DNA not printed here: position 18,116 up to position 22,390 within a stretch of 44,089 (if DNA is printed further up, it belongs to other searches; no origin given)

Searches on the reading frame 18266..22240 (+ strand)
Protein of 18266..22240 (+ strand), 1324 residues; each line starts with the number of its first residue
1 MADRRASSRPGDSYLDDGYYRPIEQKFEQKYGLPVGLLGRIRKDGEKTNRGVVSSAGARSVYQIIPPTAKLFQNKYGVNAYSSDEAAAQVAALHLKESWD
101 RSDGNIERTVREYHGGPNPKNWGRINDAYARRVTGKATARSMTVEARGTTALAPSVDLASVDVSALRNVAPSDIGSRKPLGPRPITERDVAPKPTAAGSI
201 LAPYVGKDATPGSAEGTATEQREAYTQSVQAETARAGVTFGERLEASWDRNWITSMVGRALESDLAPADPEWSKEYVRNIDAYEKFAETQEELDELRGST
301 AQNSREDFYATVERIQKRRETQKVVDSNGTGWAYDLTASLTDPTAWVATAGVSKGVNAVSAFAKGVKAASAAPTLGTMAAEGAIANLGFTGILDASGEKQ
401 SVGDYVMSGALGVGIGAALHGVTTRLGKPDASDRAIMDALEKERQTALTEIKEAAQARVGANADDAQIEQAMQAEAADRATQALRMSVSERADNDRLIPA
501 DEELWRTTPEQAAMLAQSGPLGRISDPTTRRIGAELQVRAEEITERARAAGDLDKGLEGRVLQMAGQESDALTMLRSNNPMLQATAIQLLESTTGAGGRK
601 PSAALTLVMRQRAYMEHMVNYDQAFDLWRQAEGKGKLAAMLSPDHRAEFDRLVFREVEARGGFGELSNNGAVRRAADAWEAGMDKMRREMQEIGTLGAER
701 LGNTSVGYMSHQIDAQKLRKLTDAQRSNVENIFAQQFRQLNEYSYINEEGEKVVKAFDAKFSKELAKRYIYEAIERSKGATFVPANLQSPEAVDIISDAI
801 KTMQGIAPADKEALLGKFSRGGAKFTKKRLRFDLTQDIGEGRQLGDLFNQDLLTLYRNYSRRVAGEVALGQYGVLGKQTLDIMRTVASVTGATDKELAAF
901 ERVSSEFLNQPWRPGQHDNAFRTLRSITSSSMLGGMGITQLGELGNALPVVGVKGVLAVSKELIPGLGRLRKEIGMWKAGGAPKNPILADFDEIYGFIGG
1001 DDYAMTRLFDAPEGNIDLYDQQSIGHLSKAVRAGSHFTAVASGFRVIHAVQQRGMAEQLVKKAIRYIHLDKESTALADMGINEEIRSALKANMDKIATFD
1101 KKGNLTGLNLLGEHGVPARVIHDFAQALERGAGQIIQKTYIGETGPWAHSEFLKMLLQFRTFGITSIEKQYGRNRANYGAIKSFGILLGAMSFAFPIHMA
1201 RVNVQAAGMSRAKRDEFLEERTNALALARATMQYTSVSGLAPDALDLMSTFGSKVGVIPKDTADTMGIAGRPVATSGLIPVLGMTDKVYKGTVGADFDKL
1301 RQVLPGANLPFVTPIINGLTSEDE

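Call 8: search_protein_families(library=phrogs, proteins=[window:18266-22240:+])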
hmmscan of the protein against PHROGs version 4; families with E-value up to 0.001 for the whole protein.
window:18266-22240:+ (1324 aa): 4 families
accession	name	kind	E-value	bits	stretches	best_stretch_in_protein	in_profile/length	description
phrog_342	-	head and packaging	4.3e-191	638.8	1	21-1322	16-1225/1235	internal virion protein with endolysin domain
phrog_37474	-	unknown function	1.7e-15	56.3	1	1041-1248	1792-2006/2087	-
phrog_2013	-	tail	1.1e-10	41.9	1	18-149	466-605/657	lytic tail protein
phrog_13449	-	other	8.9e-10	39.5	1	26-138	13-120/269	transglycosylase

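Call 18: find_related_loci(query=window:18266-22240:+, collection=viral_contigs, flank=10000)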
Query window:18266-22240:+ (1324 aa) in viral_contigs; peptide patterns used: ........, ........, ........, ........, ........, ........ (x = any residue, [..] = any of these).
4 stretches matched a pattern, but none encodes a relative of the query by tblastn (E <= 1e-3).
